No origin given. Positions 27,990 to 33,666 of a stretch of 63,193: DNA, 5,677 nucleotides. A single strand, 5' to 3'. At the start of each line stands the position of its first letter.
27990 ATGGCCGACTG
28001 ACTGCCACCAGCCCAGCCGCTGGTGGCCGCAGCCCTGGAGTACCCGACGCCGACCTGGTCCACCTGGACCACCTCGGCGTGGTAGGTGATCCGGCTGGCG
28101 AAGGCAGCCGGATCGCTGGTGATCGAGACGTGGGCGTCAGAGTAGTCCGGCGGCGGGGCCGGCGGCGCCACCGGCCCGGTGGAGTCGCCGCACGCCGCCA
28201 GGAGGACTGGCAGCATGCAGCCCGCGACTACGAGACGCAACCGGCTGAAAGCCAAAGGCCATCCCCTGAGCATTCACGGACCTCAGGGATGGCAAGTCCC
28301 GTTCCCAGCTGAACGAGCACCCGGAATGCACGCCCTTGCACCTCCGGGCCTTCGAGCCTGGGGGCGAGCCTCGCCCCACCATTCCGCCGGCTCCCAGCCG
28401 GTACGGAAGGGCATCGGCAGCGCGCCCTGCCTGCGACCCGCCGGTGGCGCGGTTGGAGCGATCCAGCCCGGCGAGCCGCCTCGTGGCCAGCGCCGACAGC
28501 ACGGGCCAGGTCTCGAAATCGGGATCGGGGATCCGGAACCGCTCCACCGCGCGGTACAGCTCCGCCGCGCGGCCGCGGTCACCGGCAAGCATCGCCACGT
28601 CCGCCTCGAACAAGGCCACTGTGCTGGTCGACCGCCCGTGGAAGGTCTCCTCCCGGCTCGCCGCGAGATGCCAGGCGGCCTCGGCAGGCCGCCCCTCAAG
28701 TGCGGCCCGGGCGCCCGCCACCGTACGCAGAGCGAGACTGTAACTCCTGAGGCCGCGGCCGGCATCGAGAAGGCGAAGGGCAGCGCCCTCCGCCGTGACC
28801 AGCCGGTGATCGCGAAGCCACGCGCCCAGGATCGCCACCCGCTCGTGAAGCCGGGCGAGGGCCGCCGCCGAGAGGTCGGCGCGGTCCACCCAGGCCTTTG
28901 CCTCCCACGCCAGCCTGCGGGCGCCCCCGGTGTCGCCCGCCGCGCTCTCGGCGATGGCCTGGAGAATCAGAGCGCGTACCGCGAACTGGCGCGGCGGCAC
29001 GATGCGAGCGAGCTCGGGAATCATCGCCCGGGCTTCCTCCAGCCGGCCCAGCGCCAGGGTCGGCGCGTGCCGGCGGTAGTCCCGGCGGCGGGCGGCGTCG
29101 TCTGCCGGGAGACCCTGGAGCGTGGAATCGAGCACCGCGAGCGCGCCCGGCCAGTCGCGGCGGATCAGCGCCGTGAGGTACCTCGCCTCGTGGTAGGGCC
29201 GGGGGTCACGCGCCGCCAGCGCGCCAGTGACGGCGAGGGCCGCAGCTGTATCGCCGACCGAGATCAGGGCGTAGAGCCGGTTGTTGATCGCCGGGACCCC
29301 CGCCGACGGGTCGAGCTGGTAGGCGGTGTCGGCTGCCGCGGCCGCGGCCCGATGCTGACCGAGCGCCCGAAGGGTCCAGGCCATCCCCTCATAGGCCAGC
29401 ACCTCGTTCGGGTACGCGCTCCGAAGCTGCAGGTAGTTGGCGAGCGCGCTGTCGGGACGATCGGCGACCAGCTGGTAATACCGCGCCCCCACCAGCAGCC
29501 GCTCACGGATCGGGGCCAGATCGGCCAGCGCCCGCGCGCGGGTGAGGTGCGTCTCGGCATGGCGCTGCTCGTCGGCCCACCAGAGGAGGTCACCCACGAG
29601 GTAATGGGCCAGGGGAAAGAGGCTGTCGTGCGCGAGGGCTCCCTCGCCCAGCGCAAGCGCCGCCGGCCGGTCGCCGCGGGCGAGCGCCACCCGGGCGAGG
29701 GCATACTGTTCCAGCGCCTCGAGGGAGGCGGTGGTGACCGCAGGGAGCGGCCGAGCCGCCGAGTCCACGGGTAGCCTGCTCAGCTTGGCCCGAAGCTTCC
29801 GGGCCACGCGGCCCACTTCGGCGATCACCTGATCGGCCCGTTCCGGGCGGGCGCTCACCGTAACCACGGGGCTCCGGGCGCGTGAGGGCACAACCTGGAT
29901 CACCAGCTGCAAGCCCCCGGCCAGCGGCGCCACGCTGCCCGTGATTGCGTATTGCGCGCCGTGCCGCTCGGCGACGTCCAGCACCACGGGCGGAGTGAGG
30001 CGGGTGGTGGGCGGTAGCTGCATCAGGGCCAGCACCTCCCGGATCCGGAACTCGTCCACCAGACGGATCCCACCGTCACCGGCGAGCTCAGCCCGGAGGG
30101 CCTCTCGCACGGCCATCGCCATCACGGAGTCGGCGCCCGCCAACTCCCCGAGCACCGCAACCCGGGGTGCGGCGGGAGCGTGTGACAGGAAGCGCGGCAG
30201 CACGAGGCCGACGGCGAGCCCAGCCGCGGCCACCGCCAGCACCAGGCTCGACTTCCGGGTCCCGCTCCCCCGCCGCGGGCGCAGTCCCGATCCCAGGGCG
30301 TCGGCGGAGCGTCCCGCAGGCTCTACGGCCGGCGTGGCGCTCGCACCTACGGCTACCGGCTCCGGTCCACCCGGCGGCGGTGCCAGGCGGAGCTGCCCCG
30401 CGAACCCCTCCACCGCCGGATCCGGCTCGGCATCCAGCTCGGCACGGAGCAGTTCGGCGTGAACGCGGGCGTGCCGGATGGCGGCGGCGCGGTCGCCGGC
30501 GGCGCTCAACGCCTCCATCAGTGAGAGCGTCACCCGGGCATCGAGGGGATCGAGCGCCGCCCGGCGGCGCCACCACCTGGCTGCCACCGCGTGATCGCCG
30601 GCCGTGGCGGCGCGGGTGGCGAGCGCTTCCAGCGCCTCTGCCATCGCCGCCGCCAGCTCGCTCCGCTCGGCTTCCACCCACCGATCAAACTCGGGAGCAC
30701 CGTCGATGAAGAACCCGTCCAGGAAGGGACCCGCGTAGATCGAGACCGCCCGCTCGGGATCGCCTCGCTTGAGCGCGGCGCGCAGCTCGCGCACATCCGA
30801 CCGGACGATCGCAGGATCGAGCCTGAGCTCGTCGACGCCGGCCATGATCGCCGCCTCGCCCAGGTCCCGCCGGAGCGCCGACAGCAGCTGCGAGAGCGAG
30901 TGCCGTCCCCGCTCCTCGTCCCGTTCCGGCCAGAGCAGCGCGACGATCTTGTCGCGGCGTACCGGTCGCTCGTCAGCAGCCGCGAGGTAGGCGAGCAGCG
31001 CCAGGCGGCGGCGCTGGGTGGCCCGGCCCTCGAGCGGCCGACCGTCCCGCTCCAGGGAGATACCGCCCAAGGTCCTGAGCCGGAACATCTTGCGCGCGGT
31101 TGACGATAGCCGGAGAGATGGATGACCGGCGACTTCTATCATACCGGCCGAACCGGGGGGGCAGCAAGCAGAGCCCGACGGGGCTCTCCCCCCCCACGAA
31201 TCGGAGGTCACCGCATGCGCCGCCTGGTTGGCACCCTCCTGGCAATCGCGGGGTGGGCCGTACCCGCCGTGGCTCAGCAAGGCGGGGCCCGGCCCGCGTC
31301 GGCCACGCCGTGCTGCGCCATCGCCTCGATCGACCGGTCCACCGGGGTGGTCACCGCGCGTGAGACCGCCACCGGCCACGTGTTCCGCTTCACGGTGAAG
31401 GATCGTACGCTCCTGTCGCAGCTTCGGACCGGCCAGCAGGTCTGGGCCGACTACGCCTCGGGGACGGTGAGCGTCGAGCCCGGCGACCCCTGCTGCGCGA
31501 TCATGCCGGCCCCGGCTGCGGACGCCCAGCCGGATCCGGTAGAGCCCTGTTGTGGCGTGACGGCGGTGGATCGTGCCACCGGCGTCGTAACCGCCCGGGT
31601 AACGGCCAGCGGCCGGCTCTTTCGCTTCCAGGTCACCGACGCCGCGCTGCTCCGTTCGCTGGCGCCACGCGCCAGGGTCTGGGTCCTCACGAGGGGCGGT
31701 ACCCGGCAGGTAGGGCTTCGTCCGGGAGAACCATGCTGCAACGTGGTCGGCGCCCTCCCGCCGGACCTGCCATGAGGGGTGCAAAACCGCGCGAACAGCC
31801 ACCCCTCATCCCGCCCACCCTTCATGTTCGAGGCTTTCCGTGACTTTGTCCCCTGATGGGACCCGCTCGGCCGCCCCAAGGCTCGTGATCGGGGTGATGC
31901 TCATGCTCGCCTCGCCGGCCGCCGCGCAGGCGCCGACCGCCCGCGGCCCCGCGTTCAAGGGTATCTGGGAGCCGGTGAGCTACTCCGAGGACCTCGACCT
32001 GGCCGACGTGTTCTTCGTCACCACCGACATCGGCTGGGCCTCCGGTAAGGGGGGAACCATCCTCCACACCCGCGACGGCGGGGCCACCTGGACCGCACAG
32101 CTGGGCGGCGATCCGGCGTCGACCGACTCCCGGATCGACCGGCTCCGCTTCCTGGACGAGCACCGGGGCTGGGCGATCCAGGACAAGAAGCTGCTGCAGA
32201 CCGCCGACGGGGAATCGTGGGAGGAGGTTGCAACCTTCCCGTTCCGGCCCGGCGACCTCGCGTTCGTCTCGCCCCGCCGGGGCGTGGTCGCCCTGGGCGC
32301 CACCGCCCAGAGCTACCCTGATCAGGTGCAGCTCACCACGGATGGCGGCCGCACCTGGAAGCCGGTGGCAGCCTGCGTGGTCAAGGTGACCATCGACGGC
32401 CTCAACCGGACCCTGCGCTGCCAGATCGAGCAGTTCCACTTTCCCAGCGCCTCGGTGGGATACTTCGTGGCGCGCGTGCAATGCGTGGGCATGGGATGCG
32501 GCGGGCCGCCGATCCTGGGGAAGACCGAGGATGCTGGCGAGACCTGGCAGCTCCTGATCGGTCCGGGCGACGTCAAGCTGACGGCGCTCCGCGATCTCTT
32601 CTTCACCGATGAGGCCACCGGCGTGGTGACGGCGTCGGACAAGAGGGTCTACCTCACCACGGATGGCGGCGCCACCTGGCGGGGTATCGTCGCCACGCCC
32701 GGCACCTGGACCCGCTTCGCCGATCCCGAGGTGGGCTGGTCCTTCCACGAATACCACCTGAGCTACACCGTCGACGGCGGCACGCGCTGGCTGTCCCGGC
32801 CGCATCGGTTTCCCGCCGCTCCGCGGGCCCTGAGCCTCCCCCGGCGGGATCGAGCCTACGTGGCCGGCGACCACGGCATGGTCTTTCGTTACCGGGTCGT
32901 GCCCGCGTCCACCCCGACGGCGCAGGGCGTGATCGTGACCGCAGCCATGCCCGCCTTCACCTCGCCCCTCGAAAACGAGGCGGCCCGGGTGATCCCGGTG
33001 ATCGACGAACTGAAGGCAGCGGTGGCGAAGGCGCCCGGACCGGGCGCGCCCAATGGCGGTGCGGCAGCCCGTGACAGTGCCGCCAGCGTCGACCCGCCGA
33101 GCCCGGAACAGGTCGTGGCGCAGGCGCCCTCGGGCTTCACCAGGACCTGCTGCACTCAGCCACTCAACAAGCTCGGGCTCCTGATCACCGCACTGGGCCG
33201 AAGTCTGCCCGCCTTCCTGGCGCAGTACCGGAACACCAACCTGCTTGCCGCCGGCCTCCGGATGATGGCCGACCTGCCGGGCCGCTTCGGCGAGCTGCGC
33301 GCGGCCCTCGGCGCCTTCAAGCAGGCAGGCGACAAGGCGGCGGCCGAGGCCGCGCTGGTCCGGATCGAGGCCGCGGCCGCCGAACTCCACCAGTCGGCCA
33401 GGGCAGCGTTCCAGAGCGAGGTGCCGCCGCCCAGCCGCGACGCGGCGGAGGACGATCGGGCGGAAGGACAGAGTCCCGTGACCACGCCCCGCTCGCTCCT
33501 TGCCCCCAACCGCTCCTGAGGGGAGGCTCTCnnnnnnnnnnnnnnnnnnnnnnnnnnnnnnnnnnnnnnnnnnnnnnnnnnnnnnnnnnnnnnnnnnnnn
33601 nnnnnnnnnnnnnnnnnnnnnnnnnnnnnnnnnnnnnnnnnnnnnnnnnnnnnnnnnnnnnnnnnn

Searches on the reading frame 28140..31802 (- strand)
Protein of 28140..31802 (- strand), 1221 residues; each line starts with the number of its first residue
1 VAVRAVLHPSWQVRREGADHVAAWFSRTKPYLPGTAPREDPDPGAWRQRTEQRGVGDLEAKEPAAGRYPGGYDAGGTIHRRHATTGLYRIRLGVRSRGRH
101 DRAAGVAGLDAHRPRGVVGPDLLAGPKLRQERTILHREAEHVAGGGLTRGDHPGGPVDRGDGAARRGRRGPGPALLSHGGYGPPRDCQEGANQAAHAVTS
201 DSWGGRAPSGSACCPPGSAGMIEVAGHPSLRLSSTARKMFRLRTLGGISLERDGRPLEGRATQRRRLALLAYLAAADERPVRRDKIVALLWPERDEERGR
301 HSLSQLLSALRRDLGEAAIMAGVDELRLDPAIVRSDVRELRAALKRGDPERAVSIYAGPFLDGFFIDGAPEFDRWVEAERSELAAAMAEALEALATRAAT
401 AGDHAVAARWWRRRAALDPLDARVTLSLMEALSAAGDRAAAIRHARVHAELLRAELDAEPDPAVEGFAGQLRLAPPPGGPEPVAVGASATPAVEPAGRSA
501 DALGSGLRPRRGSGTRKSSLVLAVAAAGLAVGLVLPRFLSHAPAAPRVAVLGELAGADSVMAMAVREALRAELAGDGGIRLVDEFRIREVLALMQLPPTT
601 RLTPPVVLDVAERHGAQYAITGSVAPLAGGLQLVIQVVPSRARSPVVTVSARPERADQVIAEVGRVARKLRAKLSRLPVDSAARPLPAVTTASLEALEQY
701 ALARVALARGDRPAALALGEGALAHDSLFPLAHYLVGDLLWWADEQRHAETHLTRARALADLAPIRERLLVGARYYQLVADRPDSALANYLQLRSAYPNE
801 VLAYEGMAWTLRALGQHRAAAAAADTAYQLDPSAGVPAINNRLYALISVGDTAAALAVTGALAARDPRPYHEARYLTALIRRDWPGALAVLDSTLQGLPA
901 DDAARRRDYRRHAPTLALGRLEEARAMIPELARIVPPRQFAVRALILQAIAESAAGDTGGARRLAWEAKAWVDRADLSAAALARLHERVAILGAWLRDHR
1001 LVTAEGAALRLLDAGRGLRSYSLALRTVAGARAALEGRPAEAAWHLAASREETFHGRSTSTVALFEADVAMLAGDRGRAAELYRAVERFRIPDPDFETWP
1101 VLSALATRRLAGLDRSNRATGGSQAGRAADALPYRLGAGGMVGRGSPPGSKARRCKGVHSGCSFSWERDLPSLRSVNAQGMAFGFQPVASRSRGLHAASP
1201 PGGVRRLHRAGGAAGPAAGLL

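Call 72: search_protein_families(library=pfam, proteins=[window:28140-31802:-], max_evalue=0.00001)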
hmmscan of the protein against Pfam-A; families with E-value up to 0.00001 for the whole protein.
window:28140-31802:- (1221 aa): 1 family
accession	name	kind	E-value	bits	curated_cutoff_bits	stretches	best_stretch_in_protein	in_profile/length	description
PF03704.23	BTAD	-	7.8e-12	46.2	22.1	1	329-466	2-140/146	Bacterial transcriptional activator domain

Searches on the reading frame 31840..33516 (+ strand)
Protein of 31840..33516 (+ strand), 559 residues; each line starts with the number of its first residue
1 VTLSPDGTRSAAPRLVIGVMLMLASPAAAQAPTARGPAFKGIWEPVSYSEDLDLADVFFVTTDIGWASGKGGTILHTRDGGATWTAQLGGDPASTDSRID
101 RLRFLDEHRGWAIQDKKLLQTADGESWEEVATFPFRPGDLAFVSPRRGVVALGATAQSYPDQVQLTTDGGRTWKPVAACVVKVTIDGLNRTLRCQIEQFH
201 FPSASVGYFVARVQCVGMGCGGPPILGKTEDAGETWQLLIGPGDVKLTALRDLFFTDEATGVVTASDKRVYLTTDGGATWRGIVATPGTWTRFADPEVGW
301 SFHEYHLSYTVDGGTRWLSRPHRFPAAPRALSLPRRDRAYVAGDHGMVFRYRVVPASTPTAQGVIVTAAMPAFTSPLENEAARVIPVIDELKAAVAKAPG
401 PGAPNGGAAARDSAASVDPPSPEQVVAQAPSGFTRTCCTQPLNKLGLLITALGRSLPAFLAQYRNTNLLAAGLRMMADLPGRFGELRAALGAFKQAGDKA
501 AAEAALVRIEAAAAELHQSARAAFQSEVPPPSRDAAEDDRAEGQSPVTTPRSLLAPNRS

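Call 72: search_protein_families(library=pfam, proteins=[window:31840-33516:+], max_evalue=0.00001)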
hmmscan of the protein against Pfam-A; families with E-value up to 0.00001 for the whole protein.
window:31840-33516:+ (559 aa): 3 families
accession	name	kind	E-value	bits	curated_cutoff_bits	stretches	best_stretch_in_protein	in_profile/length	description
PF14870.12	PSII_BNR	-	9.1e-15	55.1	27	1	42-176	8-140/303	Photosynthesis system II assembly factor YCF48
PF02012.26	BNR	-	8.7e-08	31.5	27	0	164-174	1-11/12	BNR/Asp-box repeat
PF15902.12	Sortilin-Vps10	-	2.9e-06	26.8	33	0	266-291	375-400/446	Sortilin, neurotensin receptor 3,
